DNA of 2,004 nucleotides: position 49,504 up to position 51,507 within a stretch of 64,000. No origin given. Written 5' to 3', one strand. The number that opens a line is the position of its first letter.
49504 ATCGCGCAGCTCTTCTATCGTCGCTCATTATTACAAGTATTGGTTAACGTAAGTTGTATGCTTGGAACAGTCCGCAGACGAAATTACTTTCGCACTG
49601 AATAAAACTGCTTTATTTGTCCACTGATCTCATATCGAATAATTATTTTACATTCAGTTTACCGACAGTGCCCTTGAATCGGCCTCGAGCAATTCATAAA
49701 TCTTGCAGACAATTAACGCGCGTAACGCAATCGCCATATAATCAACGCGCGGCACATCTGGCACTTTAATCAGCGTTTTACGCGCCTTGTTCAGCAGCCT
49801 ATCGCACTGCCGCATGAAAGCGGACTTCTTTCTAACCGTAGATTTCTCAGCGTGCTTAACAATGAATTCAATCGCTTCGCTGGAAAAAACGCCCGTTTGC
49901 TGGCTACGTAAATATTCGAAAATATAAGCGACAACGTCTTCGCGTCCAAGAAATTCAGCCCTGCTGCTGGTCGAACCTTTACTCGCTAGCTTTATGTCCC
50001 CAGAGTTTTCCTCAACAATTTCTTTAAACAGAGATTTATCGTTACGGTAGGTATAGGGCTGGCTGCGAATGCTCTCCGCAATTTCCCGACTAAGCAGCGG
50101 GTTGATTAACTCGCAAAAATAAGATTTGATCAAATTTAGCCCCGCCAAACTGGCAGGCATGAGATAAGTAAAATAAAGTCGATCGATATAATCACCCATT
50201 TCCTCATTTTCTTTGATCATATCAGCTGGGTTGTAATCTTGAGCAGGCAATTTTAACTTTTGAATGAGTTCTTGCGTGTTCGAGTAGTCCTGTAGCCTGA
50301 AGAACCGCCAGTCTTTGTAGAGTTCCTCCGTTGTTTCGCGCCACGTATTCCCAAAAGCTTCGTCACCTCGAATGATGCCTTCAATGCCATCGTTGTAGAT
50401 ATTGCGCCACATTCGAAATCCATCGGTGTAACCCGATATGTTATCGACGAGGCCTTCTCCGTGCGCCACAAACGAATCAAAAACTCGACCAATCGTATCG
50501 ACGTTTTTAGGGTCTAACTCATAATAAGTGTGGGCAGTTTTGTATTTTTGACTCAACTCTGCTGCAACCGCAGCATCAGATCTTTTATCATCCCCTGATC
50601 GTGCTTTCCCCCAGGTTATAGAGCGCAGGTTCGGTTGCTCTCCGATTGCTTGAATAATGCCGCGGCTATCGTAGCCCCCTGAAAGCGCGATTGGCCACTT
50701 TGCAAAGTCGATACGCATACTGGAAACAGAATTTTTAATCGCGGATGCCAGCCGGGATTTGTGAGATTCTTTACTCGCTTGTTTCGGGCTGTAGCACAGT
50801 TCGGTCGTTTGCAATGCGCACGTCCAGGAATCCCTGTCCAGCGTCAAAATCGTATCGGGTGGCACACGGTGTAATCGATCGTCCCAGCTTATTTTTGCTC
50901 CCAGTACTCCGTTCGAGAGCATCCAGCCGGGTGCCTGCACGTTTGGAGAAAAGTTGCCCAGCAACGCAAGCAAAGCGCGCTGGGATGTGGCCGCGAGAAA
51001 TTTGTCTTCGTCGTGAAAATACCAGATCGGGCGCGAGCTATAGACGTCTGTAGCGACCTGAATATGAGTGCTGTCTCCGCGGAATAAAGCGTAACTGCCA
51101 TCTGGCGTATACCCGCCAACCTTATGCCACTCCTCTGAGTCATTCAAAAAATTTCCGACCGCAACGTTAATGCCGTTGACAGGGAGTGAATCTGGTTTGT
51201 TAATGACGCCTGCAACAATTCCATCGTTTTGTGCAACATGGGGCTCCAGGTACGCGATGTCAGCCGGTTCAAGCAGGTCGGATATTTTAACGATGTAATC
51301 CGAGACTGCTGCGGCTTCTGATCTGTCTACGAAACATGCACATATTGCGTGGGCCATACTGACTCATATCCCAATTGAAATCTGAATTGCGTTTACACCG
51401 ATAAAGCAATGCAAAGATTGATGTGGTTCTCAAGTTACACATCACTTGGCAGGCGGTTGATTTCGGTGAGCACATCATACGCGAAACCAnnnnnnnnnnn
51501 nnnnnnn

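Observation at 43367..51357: AT-rich island: three FemAB-like GNAT paralogs, HupE Ni/Co permease, DUF4198-like secreted protein, EamA exporter and a Cys-less AsnB-like amidotransferase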

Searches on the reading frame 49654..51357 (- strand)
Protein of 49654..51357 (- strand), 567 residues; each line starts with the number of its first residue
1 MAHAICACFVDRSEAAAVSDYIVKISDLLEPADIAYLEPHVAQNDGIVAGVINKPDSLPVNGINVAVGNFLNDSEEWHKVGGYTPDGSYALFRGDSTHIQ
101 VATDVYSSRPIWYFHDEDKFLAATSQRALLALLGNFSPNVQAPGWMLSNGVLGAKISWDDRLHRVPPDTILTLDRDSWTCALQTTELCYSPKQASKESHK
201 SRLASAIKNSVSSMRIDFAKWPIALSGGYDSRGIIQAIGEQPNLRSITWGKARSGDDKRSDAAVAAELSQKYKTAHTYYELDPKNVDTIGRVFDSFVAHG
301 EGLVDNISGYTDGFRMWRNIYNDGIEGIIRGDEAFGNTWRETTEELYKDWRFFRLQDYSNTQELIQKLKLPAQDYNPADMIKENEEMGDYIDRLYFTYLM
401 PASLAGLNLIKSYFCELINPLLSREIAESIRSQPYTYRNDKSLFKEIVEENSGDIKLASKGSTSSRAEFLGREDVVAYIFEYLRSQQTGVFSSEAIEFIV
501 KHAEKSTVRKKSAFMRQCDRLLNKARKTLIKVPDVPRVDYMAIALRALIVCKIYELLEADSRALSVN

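Call 3: search_protein_families(library=pfam, proteins=[window:49654-51357:-], max_evalue=0.01)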
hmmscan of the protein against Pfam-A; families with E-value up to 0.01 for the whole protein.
window:49654-51357:- (567 aa): 1 family
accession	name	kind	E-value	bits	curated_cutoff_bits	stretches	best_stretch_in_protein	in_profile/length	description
PF00733.27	Asn_synthase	-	0.0019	18.4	21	1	204-287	3-86/354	Asparagine synthase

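Call 4: search_protein_families(library=ncbifam, proteins=[window:49654-51357:-], max_evalue=0.01)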
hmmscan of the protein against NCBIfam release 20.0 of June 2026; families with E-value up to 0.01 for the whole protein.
window:49654-51357:- (567 aa): 4 families
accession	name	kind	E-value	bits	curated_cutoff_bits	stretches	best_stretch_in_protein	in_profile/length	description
NF033561.1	macrolact_Ik_Al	subfamily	4.1e-11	42.2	300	1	87-283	81-278/561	albusnodin/ikarugamycin family macrolactam cyclase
TIGR01536.1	asn_synth_AEB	equivalog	3.2e-07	29.7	267.1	1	86-336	121-369/517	asparagine synthase (glutamine-hydrolyzing)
TIGR03104.1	trio_amidotrans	equivalog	9.7e-07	27.4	570.1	1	89-286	125-330/589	N-acetylglutaminylglutamine amidotransferase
TIGR03108.1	eps_aminotran_1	hypoth_equivalog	7.3e-05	21.6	816.9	1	89-294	125-333/628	XrtA/PEP-CTERM system amidotransferase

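Call 6: find_homologous_proteins(query=window:49654-51357:-)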
Query window:49654-51357:- (567 aa): 159 proteins with E <= 0.001 among 8000 candidates; the best 120 are listed.
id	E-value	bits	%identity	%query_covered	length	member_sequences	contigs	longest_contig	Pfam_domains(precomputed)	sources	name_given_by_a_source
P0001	1.0e-293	994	100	77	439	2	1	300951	-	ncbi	ncbi:MAG: hypothetical protein AAF434_08745 [Pseudomonadota bacterium]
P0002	5.5e-127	443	37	99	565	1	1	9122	-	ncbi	-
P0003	1.5e-109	386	37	98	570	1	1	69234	-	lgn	-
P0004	2.8e-109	385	37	99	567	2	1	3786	-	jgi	-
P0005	2.0e-106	375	36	99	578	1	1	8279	PF00733.28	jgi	-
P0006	4.0e-105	371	34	99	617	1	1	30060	PF00733.28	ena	-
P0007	2.7e-103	365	35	98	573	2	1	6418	PF00733.28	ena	-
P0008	8.5e-103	363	34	100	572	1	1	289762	PF00733.28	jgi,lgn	jgi:hypothetical protein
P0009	1.4e-102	363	36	99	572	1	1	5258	PF00733.28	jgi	jgi:hypothetical protein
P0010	1.6e-100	356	36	95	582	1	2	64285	PF00733.28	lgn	-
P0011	8.0e-100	354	36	96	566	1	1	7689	PF00733.28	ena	-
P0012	9.2e-100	353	34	99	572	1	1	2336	PF00733.28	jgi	jgi:hypothetical protein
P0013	1.0e-99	353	35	99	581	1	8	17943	-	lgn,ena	-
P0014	1.2e-99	353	33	100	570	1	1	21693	PF00733.28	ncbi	-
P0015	2.0e-99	352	35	99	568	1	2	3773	-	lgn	-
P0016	1.4e-98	349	34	100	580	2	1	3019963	-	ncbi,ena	-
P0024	8.1e-97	344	34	99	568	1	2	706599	-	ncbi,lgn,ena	-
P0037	9.3e-94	333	33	96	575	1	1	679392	PF00733.28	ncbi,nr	ncbi:MAG: hypothetical protein IPK65_00355 [Gammaproteobacteria bacterium]|nr:hypothetical protein [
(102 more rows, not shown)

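Call 7: find_encoding_contigs(protein=P0016, flank=10000, max_places=2)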
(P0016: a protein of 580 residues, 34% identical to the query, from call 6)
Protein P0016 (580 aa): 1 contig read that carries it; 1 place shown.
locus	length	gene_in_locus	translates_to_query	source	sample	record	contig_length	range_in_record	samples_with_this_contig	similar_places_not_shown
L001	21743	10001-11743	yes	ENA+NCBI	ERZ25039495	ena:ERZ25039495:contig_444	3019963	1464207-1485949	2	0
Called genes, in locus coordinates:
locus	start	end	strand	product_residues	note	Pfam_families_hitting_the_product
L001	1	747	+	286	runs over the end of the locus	PF00231:ATP-synt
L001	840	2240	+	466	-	PF02874:ATP-synt_ab_N, PF00006:ATP-synt_ab, PF22919:ATP-synt_VA_C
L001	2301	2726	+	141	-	PF02823:ATP-synt_DE_N, PF00401:ATP-synt_DE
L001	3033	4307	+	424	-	PF04542:Sigma70_r2, PF08281:Sigma70_r4_2, PF20239:DUF6596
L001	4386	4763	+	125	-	PF03795:YCII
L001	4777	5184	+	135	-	PF03795:YCII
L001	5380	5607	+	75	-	PF01527:HTH_Tnp_1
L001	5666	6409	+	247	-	PF01797:Y1_Tnp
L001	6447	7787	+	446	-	PF10011:DUF2254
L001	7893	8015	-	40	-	-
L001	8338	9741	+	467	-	PF00999:Na_H_Exchanger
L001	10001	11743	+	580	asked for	-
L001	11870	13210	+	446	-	PF00324:AA_permease, PF13520:AA_permease_2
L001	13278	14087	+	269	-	PF13489:Methyltransf_23, PF01209:Ubie_methyltran, PF08241:Methyltransf_11, PF08242:Methyltransf_12, PF13649:Methyltransf_25, PF13847:Methyltransf_31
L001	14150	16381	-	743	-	PF00672:HAMP (weak), PF00990:GGDEF, PF00563:EAL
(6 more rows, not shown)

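Call 8: find_encoding_contigs(protein=P0003, flank=10000, max_places=2)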
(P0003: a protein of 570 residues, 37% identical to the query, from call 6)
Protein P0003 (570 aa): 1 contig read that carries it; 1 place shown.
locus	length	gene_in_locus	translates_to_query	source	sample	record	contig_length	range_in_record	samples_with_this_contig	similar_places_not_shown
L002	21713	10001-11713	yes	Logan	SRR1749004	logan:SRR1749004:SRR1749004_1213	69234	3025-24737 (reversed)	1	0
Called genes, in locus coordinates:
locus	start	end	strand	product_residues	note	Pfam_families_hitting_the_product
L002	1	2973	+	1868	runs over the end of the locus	PF01551:Peptidase_M23, PF18013:Phage_lysozyme2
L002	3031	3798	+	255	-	PF20195:DUF6558, PF20753:DUF6558_C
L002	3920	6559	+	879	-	PF24049:YOMG_N, PF06605:Prophage_tail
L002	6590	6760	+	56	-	-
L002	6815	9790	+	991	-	PF27067:YomF_N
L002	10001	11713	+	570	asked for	-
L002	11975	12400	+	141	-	-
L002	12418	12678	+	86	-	PF04531:Phage_holin_1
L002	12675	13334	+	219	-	PF13539:Peptidase_M15_4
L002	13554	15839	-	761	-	PF01580:FtsK_SpoIIIE, PF01637:ATPase_2 (faint)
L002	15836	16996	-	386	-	-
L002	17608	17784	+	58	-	-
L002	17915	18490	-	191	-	-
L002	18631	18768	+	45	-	-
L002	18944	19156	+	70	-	-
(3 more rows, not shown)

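Call 9: find_encoding_contigs(protein=P0037, flank=10000, max_places=2)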
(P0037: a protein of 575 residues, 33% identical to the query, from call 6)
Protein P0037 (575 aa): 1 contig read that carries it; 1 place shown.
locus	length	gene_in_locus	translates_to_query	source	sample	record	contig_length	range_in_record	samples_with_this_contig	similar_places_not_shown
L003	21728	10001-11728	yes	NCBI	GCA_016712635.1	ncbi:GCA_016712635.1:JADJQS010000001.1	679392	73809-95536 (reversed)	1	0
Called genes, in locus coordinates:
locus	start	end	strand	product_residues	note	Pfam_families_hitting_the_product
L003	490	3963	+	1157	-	PF07944:Beta-AFase-like_GH127_cat (weak), PF03663:Glyco_hydro_76 (faint), PF00483:NTP_transferase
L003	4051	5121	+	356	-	PF00534:Glycos_transf_1, PF13692:Glyco_trans_1_4, PF13524:Glyco_trans_1_2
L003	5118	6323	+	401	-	PF13439:Glyco_transf_4, PF13579:Glyco_trans_4_4, PF20706:GT4-conflict (faint), PF00534:Glycos_transf_1, PF13692:Glyco_trans_1_4, PF13524:Glyco_trans_1_2 (weak)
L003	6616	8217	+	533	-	PF00733:Asn_synthase (faint)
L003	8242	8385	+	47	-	-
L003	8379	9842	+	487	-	PF00733:Asn_synthase (faint)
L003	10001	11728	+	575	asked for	PF00733:Asn_synthase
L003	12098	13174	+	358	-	PF13469:Sulfotransfer_3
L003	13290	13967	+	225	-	-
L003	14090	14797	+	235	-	-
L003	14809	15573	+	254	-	PF20680:DUF6817 (weak)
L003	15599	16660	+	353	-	-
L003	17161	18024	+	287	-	PF01531:Glyco_transf_11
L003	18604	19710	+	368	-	-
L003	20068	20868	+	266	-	PF00685:Sulfotransfer_1, PF13469:Sulfotransfer_3 (weak)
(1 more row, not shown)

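Call 10: search_protein_families(library=padloc, proteins=[window:49654-51357:-], max_evalue=0.01)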
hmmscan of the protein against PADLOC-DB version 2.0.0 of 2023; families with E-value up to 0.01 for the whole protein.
window:49654-51357:- (567 aa): 0 families

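Call 11: search_protein_families(library=phrogs, proteins=[window:49654-51357:-], max_evalue=0.01)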
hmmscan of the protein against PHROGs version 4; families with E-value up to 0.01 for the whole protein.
window:49654-51357:- (567 aa): 1 family
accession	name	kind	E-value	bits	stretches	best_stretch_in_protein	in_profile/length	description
phrog_16728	-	unknown function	1.4e-07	31.7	1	89-284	125-321/579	-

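Call 23: search_solved_structures(query=window:49654-51357:-, max_evalue=1)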
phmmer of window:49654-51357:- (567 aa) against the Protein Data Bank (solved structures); distinct sequences matched with E-value up to 1: 3.
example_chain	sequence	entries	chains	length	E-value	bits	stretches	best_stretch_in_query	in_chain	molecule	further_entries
4b5z_A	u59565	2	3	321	0.033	16.4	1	428-488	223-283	FIBRONECTIN-BINDING PROTEIN A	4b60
4yfl_L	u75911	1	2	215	0.48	12.5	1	59-153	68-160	1B2530 Light chain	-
6tl1_A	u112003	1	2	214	0.99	11.5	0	384-446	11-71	Protein TASOR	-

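Call 48: search_solved_structures(query=A3, max_evalue=1)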
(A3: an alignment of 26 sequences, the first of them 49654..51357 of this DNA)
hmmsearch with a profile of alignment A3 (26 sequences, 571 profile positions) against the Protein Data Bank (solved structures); distinct sequences matched with E-value up to 1: 1.
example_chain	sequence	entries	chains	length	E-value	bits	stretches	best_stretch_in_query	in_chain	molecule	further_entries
2m7k_A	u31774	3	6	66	0.5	12.3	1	440-497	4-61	Calcium-binding protein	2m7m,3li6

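Call 67: find_related_loci(query=A3, collection=viral_contigs, flank=8000)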
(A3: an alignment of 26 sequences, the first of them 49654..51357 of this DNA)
Query A3 (567 aa) in viral_contigs; peptide patterns used: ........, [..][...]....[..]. (x = any residue, [..] = any of these).
59 stretches matched a pattern; 1 encode a relative of the query (tblastn E <= 1e-3); 1 distinct loci.
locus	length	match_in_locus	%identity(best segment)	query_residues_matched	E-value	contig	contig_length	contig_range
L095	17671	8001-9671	37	9-564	2e-117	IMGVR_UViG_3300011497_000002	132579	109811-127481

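Call 77: find_encoding_contigs(protein=P0002, flank=8000, max_places=1)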
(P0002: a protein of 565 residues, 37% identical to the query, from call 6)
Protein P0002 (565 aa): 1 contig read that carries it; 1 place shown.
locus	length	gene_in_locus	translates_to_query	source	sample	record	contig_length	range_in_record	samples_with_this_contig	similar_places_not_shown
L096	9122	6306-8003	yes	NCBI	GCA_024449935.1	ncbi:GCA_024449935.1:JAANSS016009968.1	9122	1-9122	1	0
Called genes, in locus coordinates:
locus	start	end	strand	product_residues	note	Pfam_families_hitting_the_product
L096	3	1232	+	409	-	?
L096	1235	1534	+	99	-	PF00216:Bac_DNA_binding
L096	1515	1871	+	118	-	PF13411:MerR_1, PF00376:MerR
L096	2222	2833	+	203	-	-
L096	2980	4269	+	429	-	PF00481:PP2C, PF13672:PP2C_2, PF00027:cNMP_binding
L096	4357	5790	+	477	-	PF00027:cNMP_binding, PF00069:Pkinase, PF07714:PK_Tyr_Ser-Thr, PF03109:ABC1 (weak)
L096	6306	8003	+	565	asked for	-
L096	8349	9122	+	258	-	?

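Call 78: find_encoding_contigs(protein=P0008, flank=8000, max_places=1)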
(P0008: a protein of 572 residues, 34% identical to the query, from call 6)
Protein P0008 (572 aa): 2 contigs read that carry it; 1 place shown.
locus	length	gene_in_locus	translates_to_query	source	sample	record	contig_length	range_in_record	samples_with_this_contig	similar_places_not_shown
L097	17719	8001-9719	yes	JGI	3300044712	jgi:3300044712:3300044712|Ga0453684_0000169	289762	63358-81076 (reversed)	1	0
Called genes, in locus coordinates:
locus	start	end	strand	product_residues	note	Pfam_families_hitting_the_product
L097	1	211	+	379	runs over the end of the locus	PF13439:Glyco_transf_4, PF13579:Glyco_trans_4_4, PF20706:GT4-conflict (weak), PF00534:Glycos_transf_1, PF13692:Glyco_trans_1_4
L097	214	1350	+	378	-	PF13477:Glyco_trans_4_2, PF13439:Glyco_transf_4, PF13579:Glyco_trans_4_4, PF00534:Glycos_transf_1, PF13692:Glyco_trans_1_4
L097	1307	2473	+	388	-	PF13439:Glyco_transf_4, PF13477:Glyco_trans_4_2 (weak), PF13579:Glyco_trans_4_4, PF20706:GT4-conflict (weak), PF00534:Glycos_transf_1, PF13692:Glyco_trans_1_4, PF13524:Glyco_trans_1_2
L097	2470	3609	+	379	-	PF13439:Glyco_transf_4 (faint), PF20706:GT4-conflict (weak), PF00534:Glycos_transf_1, PF13692:Glyco_trans_1_4, PF13524:Glyco_trans_1_2 (faint)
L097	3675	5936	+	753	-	PF03170:CBM_BcsB_1st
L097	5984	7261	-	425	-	PF13199:Glyco_hydro_66 (weak), PF14885:GHL15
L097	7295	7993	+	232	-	-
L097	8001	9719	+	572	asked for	PF00733:Asn_synthase (weak)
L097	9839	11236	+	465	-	PF01554:MatE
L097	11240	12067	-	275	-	PF01063:Aminotran_4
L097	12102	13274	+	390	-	PF12836:HHH_3 (weak)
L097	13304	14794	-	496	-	PF00072:Response_reg, PF13188:PAS_8 (faint), PF00512:HisKA (weak), PF02518:HATPase_c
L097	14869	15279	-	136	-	-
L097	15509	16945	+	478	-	PF05697:Trigger_N, PF05698:Trigger_C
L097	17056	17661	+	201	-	PF00574:CLP_protease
